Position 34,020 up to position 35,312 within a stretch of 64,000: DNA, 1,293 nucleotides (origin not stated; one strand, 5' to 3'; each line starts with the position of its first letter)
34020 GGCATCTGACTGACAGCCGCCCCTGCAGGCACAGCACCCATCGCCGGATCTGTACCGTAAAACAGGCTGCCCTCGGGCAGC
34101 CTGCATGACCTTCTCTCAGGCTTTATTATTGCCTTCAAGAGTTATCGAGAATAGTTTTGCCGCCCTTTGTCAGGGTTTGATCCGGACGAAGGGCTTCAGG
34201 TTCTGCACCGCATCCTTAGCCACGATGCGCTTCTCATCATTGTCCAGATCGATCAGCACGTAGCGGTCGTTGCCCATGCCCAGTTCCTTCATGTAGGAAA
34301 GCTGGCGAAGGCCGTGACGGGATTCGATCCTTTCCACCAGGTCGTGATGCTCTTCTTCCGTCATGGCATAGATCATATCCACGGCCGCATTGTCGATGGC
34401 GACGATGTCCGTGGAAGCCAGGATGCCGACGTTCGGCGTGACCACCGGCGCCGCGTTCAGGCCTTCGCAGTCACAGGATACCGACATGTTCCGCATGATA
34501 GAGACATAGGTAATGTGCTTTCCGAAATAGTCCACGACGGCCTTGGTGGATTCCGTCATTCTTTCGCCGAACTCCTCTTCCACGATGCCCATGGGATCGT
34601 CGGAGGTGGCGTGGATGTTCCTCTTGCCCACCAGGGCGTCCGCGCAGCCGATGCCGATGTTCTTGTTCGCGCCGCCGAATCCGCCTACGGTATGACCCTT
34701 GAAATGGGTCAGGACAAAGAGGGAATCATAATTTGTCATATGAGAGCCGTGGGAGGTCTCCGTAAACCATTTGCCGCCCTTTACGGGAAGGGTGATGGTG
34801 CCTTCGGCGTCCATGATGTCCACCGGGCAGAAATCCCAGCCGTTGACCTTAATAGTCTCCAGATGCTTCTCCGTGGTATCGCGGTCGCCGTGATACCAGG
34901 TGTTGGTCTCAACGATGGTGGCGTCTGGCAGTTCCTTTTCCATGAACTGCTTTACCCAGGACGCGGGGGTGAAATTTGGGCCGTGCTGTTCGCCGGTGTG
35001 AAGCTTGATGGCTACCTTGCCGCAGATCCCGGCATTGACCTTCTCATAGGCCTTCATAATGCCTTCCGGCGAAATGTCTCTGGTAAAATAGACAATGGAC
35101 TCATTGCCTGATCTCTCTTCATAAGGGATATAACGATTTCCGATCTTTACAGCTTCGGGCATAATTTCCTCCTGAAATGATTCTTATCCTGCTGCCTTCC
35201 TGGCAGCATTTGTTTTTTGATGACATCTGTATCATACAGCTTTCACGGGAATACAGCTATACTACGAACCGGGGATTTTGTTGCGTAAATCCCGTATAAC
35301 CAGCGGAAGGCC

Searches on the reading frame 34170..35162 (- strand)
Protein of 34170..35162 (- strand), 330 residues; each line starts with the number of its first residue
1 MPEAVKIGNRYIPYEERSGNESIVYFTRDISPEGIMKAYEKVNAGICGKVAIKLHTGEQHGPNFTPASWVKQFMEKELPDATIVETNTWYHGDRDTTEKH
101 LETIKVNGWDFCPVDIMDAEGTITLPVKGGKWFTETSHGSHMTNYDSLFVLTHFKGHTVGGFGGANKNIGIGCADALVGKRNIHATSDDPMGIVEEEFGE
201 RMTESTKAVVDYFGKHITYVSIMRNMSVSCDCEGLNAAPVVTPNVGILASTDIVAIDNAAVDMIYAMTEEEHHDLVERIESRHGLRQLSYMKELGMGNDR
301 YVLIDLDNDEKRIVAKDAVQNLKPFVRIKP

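Call 79: search_protein_families(library=pfam, proteins=[window:34170-35162:-], max_evalue=0.001)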
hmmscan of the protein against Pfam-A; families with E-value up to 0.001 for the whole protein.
window:34170-35162:- (330 aa): 1 family
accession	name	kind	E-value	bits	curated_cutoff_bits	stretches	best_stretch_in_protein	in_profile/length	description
PF04015.17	DUF362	-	2.7e-36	126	24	1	50-262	1-200/200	Domain of unknown function (DUF362)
